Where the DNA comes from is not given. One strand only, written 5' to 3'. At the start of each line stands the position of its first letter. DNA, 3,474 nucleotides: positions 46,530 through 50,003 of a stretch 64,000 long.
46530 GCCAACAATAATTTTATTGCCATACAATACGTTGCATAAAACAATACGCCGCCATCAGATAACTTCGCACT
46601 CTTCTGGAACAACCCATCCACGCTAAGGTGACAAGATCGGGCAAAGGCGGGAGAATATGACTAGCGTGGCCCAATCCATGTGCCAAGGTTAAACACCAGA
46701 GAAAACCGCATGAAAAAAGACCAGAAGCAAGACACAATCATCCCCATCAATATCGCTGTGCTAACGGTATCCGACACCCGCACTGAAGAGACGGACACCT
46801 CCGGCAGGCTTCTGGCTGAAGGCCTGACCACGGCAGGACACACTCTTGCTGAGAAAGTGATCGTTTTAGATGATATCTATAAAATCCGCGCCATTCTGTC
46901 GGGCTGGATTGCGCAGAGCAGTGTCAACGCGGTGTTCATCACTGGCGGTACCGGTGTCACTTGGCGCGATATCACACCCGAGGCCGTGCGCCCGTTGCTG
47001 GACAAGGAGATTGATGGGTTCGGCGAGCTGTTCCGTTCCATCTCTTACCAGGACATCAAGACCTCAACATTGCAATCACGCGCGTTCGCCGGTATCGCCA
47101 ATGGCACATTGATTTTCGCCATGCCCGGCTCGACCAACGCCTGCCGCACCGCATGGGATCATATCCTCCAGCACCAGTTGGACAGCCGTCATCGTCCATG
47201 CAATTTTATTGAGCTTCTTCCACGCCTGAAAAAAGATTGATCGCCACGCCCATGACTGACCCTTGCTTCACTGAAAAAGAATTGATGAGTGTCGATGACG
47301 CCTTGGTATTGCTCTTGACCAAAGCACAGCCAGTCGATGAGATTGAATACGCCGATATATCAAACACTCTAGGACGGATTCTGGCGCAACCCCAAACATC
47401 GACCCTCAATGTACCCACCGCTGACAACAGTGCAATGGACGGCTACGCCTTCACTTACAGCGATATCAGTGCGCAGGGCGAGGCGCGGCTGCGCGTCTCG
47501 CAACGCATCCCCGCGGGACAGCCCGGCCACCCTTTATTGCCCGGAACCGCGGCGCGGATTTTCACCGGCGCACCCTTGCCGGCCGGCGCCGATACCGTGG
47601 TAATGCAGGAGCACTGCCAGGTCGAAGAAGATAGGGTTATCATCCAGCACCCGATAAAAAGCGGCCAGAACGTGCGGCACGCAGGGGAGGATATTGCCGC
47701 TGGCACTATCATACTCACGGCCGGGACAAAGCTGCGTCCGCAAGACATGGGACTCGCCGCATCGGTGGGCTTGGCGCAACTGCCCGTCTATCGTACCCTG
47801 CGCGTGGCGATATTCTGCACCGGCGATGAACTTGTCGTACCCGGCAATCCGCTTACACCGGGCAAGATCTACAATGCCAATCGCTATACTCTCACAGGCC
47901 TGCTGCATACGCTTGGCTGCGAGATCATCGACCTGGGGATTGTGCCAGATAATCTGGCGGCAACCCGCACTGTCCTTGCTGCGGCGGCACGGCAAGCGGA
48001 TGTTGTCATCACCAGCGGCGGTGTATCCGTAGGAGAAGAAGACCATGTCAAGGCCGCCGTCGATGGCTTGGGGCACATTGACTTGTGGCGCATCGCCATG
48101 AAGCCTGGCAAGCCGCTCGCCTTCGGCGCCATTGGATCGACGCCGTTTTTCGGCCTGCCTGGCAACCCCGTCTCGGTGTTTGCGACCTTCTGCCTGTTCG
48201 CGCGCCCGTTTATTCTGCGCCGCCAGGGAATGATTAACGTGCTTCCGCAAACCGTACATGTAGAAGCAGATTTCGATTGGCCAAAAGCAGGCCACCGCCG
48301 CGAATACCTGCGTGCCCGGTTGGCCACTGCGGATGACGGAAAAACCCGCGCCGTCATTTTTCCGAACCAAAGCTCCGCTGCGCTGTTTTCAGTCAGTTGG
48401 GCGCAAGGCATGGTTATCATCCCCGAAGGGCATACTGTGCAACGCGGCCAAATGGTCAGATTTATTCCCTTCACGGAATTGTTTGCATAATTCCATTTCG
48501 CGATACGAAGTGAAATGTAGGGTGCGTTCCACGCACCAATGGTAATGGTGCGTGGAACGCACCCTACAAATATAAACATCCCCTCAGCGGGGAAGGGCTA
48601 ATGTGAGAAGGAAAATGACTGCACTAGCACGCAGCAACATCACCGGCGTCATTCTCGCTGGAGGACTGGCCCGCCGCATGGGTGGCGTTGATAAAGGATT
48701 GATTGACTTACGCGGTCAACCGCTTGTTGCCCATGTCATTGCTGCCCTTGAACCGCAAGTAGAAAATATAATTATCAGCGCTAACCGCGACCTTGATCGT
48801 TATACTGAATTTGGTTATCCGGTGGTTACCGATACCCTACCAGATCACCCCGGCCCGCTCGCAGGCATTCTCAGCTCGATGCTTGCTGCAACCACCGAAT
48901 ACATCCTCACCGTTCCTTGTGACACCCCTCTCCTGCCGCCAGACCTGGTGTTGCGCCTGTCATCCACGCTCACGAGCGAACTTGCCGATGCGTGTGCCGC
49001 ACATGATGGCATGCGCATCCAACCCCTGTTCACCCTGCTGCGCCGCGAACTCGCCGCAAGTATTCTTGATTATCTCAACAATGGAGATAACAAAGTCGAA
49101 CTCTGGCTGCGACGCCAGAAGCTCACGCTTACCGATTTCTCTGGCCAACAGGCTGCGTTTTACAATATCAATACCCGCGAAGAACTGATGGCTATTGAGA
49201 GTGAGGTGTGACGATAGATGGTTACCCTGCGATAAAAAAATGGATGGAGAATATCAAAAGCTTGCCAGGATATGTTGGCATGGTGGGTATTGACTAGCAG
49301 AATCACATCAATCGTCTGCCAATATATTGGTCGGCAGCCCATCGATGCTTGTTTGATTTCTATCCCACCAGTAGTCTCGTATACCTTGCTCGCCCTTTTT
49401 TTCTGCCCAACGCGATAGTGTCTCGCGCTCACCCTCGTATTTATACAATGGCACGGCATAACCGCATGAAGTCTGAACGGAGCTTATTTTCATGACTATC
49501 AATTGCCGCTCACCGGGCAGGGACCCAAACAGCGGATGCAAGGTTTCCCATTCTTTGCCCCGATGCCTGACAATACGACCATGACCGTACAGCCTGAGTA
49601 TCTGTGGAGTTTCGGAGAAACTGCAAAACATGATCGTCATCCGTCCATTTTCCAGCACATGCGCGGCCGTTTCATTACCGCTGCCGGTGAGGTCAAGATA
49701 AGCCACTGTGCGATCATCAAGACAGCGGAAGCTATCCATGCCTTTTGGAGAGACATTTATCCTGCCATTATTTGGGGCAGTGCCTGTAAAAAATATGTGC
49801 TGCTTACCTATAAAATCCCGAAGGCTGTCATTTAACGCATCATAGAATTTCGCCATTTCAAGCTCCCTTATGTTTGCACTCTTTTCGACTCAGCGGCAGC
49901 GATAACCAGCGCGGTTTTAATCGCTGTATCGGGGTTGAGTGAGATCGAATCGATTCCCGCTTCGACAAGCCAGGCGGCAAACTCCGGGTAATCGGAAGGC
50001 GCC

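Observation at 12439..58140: Family of ~130-150 bp inverted-repeat (MITE-like) elements scattered through intergenic regions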

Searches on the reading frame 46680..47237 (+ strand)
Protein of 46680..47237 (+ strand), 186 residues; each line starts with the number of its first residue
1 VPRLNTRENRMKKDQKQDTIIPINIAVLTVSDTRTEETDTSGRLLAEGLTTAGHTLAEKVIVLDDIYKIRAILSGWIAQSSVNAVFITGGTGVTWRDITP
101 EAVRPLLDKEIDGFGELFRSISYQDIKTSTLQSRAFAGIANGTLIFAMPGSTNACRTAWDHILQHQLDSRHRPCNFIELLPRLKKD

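Call 110: search_protein_families(library=pfam, max_evalue=0.000001, proteins=[window:46680-47237:+])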
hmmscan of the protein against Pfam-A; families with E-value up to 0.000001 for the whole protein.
window:46680-47237:+ (186 aa): 1 family
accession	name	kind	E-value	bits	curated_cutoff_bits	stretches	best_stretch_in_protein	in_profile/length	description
PF00994.29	MoCF_biosynth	-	2.3e-30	105.6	26.6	1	26-167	1-142/144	Probable molybdopterin binding domain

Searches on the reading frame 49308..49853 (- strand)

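Call 110: search_protein_families(library=pfam, max_evalue=0.000001, proteins=[window:49308-49853:-])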
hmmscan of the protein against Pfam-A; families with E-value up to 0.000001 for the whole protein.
window:49308-49853:- (181 aa): 1 family
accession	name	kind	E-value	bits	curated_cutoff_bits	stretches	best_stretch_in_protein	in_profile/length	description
PF01243.27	PNPOx_N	-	3.8e-12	47.1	28.1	1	8-130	2-120/120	Pyridoxamine 5'-phosphate oxidase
